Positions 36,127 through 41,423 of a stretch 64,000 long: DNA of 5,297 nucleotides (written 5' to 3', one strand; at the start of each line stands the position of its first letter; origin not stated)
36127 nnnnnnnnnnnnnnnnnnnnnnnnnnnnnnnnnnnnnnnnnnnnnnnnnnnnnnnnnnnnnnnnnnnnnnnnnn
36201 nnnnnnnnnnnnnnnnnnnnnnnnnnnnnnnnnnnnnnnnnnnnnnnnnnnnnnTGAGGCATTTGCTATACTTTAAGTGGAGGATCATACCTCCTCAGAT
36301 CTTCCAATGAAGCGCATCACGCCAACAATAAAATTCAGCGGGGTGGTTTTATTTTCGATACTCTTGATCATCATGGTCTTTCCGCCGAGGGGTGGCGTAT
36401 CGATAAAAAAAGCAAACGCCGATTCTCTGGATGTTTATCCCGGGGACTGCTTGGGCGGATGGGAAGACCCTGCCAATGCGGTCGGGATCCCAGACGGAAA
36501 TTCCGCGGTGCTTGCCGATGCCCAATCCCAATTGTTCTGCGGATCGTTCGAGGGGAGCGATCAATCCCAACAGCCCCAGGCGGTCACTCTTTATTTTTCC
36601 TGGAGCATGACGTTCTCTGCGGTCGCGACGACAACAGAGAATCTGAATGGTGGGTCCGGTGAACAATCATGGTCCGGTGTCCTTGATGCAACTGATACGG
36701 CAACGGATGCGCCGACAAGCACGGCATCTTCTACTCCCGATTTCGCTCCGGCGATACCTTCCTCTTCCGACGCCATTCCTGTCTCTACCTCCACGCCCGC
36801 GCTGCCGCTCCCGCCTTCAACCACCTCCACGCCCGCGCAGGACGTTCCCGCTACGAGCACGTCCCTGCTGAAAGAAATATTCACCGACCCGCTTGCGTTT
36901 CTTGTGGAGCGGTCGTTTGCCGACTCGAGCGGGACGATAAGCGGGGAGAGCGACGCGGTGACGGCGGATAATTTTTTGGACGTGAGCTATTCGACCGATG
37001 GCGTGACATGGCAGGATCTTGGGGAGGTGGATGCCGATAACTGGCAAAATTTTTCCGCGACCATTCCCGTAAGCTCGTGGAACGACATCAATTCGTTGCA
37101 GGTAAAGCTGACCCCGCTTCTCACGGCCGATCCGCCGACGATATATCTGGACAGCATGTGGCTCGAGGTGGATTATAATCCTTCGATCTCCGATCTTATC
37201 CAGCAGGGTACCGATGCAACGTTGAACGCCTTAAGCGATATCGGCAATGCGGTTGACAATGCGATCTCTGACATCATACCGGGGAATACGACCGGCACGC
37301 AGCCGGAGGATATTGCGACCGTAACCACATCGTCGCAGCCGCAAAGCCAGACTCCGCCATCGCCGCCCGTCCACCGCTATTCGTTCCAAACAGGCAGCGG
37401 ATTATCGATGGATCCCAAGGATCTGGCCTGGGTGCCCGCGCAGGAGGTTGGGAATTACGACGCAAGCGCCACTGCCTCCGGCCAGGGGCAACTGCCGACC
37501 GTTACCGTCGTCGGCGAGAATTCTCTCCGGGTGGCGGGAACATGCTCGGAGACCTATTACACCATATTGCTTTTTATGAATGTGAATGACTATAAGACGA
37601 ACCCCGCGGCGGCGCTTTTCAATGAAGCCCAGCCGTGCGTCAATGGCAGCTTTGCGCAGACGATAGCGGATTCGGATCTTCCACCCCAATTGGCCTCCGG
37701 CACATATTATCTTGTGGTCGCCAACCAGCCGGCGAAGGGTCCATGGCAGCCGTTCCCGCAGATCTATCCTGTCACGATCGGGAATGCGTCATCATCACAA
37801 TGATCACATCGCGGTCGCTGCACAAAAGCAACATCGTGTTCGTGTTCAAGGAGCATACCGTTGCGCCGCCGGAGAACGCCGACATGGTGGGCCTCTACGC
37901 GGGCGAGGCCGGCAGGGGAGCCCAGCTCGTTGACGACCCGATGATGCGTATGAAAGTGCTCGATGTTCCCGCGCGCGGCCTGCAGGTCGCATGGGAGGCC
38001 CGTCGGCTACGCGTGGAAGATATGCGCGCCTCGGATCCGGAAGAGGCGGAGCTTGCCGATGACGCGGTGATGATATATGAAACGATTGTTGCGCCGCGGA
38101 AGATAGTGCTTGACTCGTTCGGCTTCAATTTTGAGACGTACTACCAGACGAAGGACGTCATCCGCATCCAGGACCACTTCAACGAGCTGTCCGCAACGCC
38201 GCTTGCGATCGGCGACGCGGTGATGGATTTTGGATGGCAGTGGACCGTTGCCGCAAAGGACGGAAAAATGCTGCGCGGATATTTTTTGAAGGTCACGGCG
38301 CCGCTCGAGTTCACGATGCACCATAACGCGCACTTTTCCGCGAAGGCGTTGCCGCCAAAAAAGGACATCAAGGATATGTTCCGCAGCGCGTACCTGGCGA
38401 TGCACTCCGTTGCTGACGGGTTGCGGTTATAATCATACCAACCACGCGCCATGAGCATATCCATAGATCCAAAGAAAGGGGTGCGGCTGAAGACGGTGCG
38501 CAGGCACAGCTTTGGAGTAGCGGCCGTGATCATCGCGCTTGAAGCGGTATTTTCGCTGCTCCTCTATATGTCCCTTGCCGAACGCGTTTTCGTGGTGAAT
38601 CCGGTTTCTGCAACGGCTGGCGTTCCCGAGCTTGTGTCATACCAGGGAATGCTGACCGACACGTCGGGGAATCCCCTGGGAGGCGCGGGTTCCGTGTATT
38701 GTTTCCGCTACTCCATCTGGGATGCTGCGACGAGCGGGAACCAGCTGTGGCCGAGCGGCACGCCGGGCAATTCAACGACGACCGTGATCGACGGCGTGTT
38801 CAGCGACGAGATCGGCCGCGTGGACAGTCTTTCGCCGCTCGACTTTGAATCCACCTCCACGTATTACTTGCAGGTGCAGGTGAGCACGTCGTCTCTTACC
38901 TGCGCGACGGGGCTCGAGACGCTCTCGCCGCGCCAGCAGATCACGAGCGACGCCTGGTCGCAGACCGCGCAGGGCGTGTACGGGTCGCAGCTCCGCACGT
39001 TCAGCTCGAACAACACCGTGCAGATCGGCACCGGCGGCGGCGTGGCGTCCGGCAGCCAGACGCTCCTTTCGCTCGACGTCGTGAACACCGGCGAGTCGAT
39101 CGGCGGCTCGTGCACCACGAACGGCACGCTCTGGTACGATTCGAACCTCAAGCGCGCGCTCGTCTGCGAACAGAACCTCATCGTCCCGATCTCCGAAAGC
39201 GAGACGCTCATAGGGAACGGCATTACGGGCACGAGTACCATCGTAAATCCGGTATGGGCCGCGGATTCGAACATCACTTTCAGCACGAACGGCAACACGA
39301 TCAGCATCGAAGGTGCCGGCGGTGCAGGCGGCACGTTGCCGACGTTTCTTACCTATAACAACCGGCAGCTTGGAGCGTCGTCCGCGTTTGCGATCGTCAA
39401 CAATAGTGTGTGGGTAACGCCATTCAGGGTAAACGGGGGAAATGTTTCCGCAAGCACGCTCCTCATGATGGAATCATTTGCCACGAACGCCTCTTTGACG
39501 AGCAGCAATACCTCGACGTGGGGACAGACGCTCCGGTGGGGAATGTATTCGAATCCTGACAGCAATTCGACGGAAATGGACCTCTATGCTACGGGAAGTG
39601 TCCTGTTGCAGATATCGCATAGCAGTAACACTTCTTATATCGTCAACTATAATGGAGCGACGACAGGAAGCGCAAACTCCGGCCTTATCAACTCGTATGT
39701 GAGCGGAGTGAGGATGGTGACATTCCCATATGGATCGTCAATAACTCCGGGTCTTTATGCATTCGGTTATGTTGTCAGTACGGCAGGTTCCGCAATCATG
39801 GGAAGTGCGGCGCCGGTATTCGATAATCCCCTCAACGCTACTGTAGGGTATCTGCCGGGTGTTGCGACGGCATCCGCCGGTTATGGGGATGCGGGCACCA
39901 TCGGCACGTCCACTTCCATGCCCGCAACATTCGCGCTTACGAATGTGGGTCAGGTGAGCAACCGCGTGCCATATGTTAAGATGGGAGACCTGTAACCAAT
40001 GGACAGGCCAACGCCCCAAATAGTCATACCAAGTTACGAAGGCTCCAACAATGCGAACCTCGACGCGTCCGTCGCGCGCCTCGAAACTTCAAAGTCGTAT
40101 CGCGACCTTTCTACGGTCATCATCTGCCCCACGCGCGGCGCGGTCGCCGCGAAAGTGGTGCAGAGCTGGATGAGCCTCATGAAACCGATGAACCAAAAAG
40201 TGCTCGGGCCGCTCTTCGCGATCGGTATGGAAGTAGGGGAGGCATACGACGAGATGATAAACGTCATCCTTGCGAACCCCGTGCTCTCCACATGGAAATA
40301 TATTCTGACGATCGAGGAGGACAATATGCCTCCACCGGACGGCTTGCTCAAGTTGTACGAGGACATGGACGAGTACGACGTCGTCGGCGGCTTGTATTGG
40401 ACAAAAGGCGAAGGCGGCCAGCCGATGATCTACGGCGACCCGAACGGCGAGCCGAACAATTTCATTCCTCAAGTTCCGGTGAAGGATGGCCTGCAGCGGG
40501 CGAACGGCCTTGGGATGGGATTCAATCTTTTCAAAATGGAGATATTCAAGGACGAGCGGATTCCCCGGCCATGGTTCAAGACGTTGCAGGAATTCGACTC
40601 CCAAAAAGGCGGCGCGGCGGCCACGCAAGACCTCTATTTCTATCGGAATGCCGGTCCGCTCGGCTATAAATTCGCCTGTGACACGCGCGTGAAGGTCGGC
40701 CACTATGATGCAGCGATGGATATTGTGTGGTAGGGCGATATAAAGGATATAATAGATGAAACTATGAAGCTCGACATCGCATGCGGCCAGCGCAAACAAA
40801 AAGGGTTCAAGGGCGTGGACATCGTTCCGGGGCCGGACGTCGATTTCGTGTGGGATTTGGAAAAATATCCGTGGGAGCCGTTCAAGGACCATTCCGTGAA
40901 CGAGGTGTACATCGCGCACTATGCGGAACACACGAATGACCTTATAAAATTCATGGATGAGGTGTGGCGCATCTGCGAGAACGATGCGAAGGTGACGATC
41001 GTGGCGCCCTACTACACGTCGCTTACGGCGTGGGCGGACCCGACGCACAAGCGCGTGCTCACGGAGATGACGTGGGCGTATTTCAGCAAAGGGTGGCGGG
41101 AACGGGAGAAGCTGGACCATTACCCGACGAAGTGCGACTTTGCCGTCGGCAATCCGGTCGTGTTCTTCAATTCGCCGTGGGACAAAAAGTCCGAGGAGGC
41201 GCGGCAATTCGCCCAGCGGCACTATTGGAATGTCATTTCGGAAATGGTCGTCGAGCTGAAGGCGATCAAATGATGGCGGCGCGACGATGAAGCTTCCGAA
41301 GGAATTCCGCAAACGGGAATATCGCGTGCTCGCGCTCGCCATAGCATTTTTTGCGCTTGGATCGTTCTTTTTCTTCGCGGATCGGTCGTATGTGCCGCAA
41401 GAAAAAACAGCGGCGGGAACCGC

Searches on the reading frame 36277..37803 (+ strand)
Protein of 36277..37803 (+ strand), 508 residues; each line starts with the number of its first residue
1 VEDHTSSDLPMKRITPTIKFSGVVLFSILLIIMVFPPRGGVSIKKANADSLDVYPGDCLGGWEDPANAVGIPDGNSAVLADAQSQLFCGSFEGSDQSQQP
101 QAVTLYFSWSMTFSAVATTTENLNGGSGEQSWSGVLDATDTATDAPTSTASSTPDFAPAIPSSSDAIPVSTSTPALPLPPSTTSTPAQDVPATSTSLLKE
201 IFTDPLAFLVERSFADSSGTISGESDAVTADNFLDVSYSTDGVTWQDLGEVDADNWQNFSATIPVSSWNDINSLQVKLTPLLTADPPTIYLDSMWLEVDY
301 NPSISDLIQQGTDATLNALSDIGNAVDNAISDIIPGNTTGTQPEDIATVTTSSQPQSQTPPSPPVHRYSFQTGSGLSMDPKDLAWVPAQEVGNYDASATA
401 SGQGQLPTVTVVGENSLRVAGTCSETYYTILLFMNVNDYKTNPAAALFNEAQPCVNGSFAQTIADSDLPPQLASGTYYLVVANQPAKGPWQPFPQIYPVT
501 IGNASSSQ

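Call 45: search_protein_families(library=pfam, proteins=[window:36277-37803:+], max_evalue=0.1)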
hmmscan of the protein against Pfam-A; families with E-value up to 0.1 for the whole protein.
window:36277-37803:+ (508 aa): 0 families

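Call 46: search_protein_families(library=ncbifam, proteins=[window:36277-37803:+], max_evalue=0.1)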
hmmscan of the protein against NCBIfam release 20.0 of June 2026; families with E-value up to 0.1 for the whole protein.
window:36277-37803:+ (508 aa): 0 families

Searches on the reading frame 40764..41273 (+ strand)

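Call 45: search_protein_families(library=pfam, proteins=[window:40764-41273:+], max_evalue=0.1)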
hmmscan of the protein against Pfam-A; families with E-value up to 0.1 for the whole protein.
window:40764-41273:+ (169 aa): 2 families
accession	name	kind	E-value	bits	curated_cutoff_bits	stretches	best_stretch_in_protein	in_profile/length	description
PF08241.18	Methyltransf_11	-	0.0031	18.6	21.2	1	39-77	55-93/95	Methyltransferase domain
PF04431.18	Pec_lyase_N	-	0.029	15.1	26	0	135-154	5-24/53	Pectate lyase, N terminus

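Call 46: search_protein_families(library=ncbifam, proteins=[window:40764-41273:+], max_evalue=0.1)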
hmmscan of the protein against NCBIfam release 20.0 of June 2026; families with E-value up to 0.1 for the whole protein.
window:40764-41273:+ (169 aa): 0 families
